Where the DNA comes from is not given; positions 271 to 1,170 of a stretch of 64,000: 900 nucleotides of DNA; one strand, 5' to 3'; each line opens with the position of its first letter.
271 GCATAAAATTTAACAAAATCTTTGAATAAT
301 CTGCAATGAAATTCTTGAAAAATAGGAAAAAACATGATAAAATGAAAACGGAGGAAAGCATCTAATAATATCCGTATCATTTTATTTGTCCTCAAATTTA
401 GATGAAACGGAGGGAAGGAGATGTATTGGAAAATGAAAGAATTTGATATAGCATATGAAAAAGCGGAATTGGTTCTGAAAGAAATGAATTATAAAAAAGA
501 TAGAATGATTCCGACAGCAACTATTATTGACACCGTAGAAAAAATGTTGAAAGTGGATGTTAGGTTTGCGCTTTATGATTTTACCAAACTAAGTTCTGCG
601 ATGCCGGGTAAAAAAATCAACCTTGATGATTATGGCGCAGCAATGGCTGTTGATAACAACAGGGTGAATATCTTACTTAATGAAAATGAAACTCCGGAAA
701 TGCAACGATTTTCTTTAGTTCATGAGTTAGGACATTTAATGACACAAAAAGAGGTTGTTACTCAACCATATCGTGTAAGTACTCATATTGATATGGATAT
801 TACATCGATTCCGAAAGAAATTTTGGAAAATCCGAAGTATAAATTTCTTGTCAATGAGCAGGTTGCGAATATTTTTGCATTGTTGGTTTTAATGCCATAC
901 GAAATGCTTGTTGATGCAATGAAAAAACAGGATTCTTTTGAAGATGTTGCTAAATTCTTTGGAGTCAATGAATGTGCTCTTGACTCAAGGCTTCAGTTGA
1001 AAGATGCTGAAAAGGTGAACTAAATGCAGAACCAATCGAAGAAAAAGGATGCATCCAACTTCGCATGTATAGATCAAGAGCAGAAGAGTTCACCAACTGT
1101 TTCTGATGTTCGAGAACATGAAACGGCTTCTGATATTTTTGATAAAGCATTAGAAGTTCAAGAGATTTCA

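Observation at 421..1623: Low-GC two-gene module: ImmA/IrrE-family metallopeptidase translationally coupled to a C-terminally membrane-anchored protein, with no HTH partner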

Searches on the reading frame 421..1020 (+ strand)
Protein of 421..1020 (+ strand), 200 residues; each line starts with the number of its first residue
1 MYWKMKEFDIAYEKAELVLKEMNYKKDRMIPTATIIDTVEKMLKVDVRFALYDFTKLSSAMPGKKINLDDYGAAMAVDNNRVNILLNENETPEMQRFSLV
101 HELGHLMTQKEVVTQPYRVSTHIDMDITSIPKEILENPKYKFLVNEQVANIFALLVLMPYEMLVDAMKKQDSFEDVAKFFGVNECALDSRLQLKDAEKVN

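Call 4: search_protein_families(library=pfam, proteins=[window:421-1020:+], max_evalue=1)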
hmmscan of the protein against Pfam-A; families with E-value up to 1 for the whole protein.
window:421-1020:+ (200 aa): 3 families
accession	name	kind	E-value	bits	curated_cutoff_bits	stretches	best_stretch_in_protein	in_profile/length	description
PF06114.19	Peptidase_M78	-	4.7e-16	59.1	22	1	80-191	27-122/123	IrrE N-terminal-like domain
PF20573.4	DUF6782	-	0.043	13.5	27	1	72-106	67-101/241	Putative metallopeptidase family (DUF6782)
PF19469.4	DUF6006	-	0.18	11.8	26.3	1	148-190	4-46/140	Family of unknown function (DUF6006)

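Call 5: search_protein_families(library=padloc, proteins=[window:421-1020:+], max_evalue=1)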
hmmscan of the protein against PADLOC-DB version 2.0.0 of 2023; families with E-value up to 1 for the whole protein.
window:421-1020:+ (200 aa): 13 families
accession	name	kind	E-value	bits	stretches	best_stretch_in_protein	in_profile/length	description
PDLC04141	capP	-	2e-12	45.1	1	63-177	35-133/242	capP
PDLC03949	RmrA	-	4e-09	33.8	1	76-192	170-263/363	-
PDLC03954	RmrA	-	1.6e-08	31.9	1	76-169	188-263/380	-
PDLC04776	PDC-M69B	-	1.8e-05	22.6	1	68-171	54-142/272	-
PDLC03945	RmrA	-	4.3e-05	20.9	1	33-169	143-262/394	-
PDLC03944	RmrA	-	6.1e-05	20.3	1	63-112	165-216/384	-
PDLC03947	RmrA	-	6.8e-05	19.8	1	75-122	187-235/383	-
PDLC03943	RmrA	-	0.00015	18.9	1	74-114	170-211/370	-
PDLC03953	RmrA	-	0.00028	18.2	1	90-107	203-220/373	-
PDLC03946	RmrA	-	0.00029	17.7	1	79-172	174-242/357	-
PDLC03948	RmrA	-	0.00097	16.1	1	79-121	190-233/397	-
PDLC03951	RmrA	-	0.0018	15.3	1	67-117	177-227/400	-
PDLC03952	RmrA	-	0.0033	14.3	1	79-113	203-238/395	-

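Call 6: search_protein_families(library=phrogs, proteins=[window:421-1020:+], max_evalue=1)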
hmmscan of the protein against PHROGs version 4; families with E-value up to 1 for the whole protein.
window:421-1020:+ (200 aa): 8 families
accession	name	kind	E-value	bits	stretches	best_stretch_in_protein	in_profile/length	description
phrog_87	-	other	1.9e-13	51.7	1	62-192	63-162/227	metallo-protease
phrog_1516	-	unknown function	7.1e-13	49.7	1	31-191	34-173/227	-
phrog_1914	-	unknown function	1.1e-11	45.9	1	70-188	67-171/222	-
phrog_2439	-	transcription regulation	1.1e-10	41.9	1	74-172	176-258/367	transcriptional regulator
phrog_19315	-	unknown function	1.7e-05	25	1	13-196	16-182/348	-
phrog_20936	-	unknown function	0.0034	18.7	1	79-108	26-55/91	-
phrog_22144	-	unknown function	0.18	13.1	0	144-174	34-64/90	-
phrog_33353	-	unknown function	0.21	11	1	33-119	339-422/490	-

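Call 43: find_homologous_proteins(query=window:421-1020:+, max_evalue=0.00001)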
Query window:421-1020:+ (200 aa): 124 proteins with E <= 0.00001 among 200 candidates; the best 120 are listed.
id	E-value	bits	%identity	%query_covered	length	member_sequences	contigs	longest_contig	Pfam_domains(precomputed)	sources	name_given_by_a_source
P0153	4.2e-125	433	100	100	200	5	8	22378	PF06114.20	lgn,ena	-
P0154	1.4e-110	385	100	90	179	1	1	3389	PF06114.20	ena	-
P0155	3.3e-85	303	71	100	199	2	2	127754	PF06114.20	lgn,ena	-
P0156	9.5e-65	236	59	98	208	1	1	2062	PF06114.20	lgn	-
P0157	4.2e-63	231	57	100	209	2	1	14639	PF06114.20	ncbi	-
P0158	3.9e-62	227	57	99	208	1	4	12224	PF06114.20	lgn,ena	-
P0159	9.5e-60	220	57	99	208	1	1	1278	PF06114.20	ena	-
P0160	3.6e-58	215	55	100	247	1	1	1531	PF06114.20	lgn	-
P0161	7.7e-58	213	59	96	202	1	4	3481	PF06114.20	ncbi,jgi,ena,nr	ncbi:MAG: ImmA/IrrE family metallo-endopeptidase [Ruminococcaceae bacterium]|nr:ImmA/IrrE family met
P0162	1.0e-57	213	58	96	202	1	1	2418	PF06114.20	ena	-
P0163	1.1e-57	213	57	100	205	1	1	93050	PF06114.20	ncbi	-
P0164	3.1e-57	212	55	97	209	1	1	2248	PF06114.20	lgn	-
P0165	4.5e-57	211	58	97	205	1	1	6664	PF06114.20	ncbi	-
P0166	2.5e-56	209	56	97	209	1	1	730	PF06114.20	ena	-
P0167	6.3e-56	207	55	100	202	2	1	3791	PF06114.20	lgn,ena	-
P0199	2.7e-44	169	50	100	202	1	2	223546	PF06114.20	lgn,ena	-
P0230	8.2e-34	135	43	97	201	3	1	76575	PF06114.20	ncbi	-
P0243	7.7e-19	86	34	96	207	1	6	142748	PF06114.20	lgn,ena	-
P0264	6.6e-15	74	30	100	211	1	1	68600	PF06114.20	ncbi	-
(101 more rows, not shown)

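Call 44: find_encoding_contigs(protein=P0199, flank=8000, max_places=1)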
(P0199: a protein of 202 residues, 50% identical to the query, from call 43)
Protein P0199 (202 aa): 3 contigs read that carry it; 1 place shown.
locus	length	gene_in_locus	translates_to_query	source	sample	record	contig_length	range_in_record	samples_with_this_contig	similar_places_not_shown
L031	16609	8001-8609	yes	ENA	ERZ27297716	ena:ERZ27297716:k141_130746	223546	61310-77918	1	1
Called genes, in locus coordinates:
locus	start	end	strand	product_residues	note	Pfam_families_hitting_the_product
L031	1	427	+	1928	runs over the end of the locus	PF05593:RHS_repeat (faint), PF25023:TEN_YD-shell (weak)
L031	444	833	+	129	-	-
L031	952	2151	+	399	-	-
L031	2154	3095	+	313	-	-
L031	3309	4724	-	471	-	PF00224:PK, PF02887:PK_C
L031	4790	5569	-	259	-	PF00561:Abhydrolase_1, PF02089:Palm_thioest (weak), PF05057:DUF676 (weak), PF06028:DUF915 (weak), PF07819:PGAP1 (weak)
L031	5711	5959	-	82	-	-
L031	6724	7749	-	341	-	PF14659:Phage_int_SAM_3, PF22022:Phage_int_M, PF00589:Phage_integrase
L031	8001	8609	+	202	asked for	PF06114:Peptidase_M78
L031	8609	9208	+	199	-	-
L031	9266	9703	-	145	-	-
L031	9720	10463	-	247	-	PF01381:HTH_3, PF12844:HTH_19, PF13560:HTH_31, PF00717:Peptidase_S24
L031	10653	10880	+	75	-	PF12844:HTH_19, PF13560:HTH_31, PF01381:HTH_3, PF13443:HTH_26 (weak)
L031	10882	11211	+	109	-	-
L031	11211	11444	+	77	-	PF12728:HTH_17 (weak)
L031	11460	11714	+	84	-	-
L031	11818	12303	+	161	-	-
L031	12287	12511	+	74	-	-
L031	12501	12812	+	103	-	-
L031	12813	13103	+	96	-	-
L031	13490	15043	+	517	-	PF02195:ParB_N, PF17762:HTH_ParB (weak)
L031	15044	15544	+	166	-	PF25311:WDGH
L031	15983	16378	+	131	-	PF19481:DUF6017 (weak)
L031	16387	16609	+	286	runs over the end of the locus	PF23343:REP_ORF2-G2P (weak)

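Call 45: find_encoding_contigs(protein=P0230, flank=8000, max_places=1)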
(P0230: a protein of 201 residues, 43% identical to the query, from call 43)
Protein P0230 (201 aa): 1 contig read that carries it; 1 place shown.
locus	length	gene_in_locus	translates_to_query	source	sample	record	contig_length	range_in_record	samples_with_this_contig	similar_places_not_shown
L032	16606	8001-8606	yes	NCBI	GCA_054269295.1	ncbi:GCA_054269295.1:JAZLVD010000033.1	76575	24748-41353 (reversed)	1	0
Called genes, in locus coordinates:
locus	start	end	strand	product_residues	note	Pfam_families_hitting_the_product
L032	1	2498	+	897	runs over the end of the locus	PF13519:VWA_2 (weak), PF13768:VWA_3 (faint), PF00092:VWA, PF13519:VWA_2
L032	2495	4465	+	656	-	-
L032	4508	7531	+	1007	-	-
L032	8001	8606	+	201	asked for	PF06114:Peptidase_M78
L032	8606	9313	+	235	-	-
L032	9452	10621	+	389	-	-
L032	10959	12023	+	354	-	PF00266:Aminotran_5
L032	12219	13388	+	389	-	PF00389:2-Hacid_dh, PF02826:2-Hacid_dh_C, PF03446:NAD_binding_2 (weak)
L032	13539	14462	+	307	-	PF02588:YitT_membrane, PF10035:DUF2179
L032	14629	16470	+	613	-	PF00009:GTP_EFTU, PF01926:MMR_HSR1 (faint), PF22042:EF-G_D2 (weak), PF03144:GTP_EFTU_D2, PF00679:EFG_C, PF21018:BipA_C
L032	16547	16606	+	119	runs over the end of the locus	-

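Call 46: find_encoding_contigs(protein=P0243, flank=8000, max_places=2)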
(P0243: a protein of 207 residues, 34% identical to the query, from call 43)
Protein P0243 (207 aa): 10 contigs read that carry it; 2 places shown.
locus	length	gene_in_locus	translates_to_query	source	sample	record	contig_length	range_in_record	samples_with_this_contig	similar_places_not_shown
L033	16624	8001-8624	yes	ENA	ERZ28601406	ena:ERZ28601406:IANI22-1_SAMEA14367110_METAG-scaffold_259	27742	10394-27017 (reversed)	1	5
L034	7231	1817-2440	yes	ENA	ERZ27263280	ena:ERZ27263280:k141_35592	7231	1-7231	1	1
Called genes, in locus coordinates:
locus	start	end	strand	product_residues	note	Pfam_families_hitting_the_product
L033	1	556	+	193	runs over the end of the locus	PF01807:Zn_ribbon_DnaG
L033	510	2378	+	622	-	PF06048:DUF927, PF18662:HTH_56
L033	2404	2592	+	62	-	-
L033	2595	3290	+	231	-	-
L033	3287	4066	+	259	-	PF02086:MethyltransfD12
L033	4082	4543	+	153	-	PF04266:ASCH (weak)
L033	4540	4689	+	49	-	-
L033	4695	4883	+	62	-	-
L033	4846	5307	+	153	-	PF09643:YopX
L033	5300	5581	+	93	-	-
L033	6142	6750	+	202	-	-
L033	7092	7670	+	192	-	PF00239:Resolvase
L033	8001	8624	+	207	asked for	PF06114:Peptidase_M78 (faint)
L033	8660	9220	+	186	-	-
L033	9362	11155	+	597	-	PF03237:Terminase_6N (faint)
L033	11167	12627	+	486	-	PF05133:SPP1_portal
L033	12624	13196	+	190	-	-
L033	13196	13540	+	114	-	-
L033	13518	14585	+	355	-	PF03864:Phage_cap_E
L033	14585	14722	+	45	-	-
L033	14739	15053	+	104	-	-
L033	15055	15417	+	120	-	-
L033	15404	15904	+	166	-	-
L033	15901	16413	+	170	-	-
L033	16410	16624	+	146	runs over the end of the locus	-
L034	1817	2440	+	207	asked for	PF06114:Peptidase_M78 (faint)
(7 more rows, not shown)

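Call 47: find_encoding_contigs(protein=P0264, flank=8000, max_places=1)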
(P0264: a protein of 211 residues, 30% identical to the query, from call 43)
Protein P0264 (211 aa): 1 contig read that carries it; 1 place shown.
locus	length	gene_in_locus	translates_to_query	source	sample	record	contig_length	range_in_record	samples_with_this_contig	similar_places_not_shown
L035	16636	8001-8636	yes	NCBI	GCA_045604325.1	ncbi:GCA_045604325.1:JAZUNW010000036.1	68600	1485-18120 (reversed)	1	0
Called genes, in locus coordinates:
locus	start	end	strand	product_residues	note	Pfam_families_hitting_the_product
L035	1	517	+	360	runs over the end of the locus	PF13290:CHB_HEX_C_1, PF13287:Fn3_assoc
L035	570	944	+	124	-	-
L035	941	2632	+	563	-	PF16510:P22_portal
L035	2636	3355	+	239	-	-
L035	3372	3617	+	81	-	-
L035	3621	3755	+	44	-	PF09693:Phage_XkdX (weak)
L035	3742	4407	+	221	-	PF01391:Collagen (weak)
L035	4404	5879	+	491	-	-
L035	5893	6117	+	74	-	-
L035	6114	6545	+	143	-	PF02839:CBM_5_12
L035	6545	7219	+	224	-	PF01551:Peptidase_M23, PF01471:PG_binding_1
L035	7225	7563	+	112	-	-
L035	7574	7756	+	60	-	-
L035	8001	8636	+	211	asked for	PF06114:Peptidase_M78 (faint)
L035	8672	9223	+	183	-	-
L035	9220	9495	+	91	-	-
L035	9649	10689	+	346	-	PF00730:HhH-GPD, PF00633:HHH, PF14815:NUDIX_4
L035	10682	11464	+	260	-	PF02811:PHP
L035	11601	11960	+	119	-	PF03965:Penicillinase_R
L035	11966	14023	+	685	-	PF05569:Peptidase_M56, PF13306:LRR_5, PF13855:LRR_8 (faint), PF13306:LRR_5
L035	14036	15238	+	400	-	PF13306:LRR_5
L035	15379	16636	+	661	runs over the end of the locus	PF02518:HATPase_c (weak), PF00204:DNA_gyraseB, PF01751:Toprim, PF00986:DNA_gyraseB_C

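Call 51: search_solved_structures(query=A4, max_evalue=1, show_alignments=3)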
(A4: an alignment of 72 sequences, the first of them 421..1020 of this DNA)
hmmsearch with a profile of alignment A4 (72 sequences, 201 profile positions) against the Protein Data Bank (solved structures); distinct sequences matched with E-value up to 1: 7.
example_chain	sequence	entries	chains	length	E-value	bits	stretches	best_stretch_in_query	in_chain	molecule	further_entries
7t5t_A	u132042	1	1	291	4.5e-05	26.3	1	84-190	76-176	CapP toxin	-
3dte_A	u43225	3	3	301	0.0053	19.5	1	84-111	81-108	IrrE protein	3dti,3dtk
8slm_A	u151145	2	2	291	0.0084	18.9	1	84-111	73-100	Zn dependent hydrolase fused to HTH domain, IrrE ortholog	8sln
9vzy_A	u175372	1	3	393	0.035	16.8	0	86-114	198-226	HTH cro/C1-type domain-containing protein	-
4w5x_B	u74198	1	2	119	0.31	13.8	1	118-153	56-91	Late protein H7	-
2qr4_A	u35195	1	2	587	0.37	13.5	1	83-119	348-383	Peptidase M3B, oligoendopeptidase F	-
4w60_A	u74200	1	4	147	0.4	13.4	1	118-153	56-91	Late protein H7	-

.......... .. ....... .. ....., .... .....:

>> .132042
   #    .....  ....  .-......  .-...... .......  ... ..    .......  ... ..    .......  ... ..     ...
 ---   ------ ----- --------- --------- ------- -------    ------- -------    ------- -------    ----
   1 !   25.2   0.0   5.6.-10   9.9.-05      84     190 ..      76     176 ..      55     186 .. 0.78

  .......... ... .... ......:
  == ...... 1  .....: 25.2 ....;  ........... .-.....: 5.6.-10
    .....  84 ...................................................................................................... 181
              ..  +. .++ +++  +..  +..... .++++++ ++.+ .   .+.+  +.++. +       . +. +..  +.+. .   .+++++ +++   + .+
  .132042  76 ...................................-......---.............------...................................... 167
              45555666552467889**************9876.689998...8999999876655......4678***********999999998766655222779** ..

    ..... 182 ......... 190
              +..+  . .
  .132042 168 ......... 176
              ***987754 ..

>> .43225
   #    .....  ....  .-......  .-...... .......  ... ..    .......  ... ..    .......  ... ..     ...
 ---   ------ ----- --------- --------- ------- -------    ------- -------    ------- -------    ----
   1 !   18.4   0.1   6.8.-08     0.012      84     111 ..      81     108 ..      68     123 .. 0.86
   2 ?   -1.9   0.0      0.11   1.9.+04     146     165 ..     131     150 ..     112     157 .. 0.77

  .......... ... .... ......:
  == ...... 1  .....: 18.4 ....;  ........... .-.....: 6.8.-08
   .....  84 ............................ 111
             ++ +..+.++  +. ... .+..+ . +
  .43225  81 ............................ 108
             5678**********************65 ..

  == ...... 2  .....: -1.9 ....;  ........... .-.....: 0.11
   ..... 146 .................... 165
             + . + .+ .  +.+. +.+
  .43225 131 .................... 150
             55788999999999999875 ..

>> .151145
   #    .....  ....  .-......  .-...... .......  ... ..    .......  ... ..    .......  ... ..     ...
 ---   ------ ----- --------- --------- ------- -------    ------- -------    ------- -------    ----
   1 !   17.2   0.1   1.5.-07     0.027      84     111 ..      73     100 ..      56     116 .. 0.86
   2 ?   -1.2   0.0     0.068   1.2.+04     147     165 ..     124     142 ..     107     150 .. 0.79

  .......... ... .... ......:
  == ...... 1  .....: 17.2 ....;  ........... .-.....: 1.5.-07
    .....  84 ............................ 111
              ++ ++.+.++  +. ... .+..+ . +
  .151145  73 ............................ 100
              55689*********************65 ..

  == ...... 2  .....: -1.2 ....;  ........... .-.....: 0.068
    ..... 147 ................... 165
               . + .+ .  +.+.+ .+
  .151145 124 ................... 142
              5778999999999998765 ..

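Call 59: search_dna_similar(query=window:421-1020:+, collection=phages, mode=protein, max_evalue=0.00001, max_rows=25)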
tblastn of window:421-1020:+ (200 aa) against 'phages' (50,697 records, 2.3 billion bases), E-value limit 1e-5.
No match.

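Call 61: predict_structure(alignment_id=A4)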
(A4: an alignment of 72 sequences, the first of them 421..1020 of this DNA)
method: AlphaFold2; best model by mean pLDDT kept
length: 200 residues; sequences in the alignment: 72
mean_pLDDT: 89.2   pTM: 0.88
mean pLDDT of the five models: 89.2, 88.5, 88.3, 88.1, 87.0
residues with pLDDT >= 90: 128; 70-90: 54; 50-70: 18; < 50: 0
segments of 3 or more residues with pLDDT < 50: none
pLDDT, mean of each block of 10 residues (from residue 1): 77 97 97 98 96 91 81 89 94 96 92 61 73 85 90 97 96 97 95 81
secondary structure, 60 per line:
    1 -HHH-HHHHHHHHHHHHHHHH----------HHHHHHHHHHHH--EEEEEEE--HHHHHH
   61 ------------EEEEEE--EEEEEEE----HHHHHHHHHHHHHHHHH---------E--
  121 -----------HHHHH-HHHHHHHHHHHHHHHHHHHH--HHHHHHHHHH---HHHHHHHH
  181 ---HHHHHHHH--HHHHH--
elements in order: H6-21 H32-43 E46-52 H55-60 E73-78 E81-87 H92-108 H132-136 H138-157 H160-169 H173-180 H184-191 H194-198

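Call 66: fold_search(model_id=the predicted structure, library=pdb)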
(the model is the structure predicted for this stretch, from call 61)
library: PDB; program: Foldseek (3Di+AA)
matches with E <= 10: 221; with E <= 0.001: 7
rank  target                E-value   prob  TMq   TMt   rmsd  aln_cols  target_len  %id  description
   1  7t5t                  8.0e-05  1.00  0.57  0.42   4.9       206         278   16  Structure of Thauera sp. K11 CapP (released 2022-09-14)
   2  3dti                  1.5e-04  1.00  0.52  0.44   5.7       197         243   17  Crystal structure of the IRRE protein, a central regulator of DNA damage repair in deinococcaceae (released 2009-02-10)
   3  3dte                  1.8e-04  1.00  0.52  0.43   5.7       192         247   16  Crystal structure of the IRRE protein, a central regulator of DNA damage repair in deinococcaceae (released 2009-02-10)
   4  8sln_A                2.8e-04  1.00  0.50  0.43   6.5       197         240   19  Crystal structure of Deinococcus geothermalis PprI complexed with ssDNA (released 2024-03-13)
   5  8slm                  5.1e-04  1.00  0.44  0.37   7.0       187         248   17  Crystal structure of Deinococcus geothermalis PprI (released 2024-03-13)
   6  6cz6_D                6.4e-04  1.00  0.55  0.35   6.4       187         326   13  Mycobacterium tuberculosis transcriptional regulator (released 2019-04-17)
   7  6cyy_A                9.3e-04  1.00  0.55  0.35   6.4       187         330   13  Mycobacterium tuberculosis transcriptional regulator (released 2019-04-17)
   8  6cz6_C                1.9e-03  1.00  0.55  0.35   6.4       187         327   13  Mycobacterium tuberculosis transcriptional regulator (released 2019-04-17)
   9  6cyj_A                2.6e-03  1.00  0.56  0.36   5.9       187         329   13  Mycobacterium tuberculosis transcriptional regulator (released 2019-04-17)
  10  6cz6_A                4.3e-03  1.00  0.55  0.35   6.4       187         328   13  Mycobacterium tuberculosis transcriptional regulator (released 2019-04-17)
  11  6d2s                  5.7e-03  1.00  0.55  0.42   6.4       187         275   13  Mycobacterium tuberculosis transcriptional regulator (released 2019-04-17)
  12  6zxk_J                1.0e-02  0.87  0.34  0.13  12.0       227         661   14  Fully-loaded anthrax lethal toxin in its heptameric pre-pore state and PA7LF(2+1B) arrangement (released 2020-09-02)
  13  9kra_B                2.2e-01  0.08  0.17  0.08  17.8       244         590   13  The RBD of HKU5 complex with Pipistrellus abramus ACE2 (released 2025-11-05)
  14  7xyo_B                2.9e-01  0.16  0.23  0.11  15.7       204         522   10  Crystal Structure of a M61 aminopeptidase family member from Myxococcus fulvus (released 2023-06-07)
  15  7xyo_A                3.2e-01  0.11  0.24  0.12  14.7       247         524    7  Crystal Structure of a M61 aminopeptidase family member from Myxococcus fulvus (released 2023-06-07)
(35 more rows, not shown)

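Call 87: search_protein_families(library=pfam, proteins=[L032:9452-10618:+, L032:4508-7528:+, L035:9220-9492:+, L031:9269-9703:-], max_evalue=0.001)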
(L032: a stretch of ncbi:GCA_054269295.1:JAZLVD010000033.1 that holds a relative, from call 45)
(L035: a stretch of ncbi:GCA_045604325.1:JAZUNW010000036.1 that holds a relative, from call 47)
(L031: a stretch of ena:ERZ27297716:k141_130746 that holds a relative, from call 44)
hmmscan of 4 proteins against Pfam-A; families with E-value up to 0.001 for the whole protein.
L032:9452-10618:+ (389 aa): 3 families
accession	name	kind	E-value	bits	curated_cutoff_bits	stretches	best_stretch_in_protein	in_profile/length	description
PF13620.12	CarboxypepD_reg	-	2.2e-05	25.2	32.3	1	110-158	6-55/82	Carboxypeptidase regulatory-like domain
PF17210.9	SdrD_B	-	0.0006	20.4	29.7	1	115-169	21-77/112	SdrD B-like domain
PF16339.10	DUF4969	-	0.00064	20.5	31.4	0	9-40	5-37/79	Domain of unknown function (DUF4969)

L032:4508-7528:+ (1007 aa): 0 families

L035:9220-9492:+ (91 aa): 0 families

L031:9269-9703:- (145 aa): 0 families
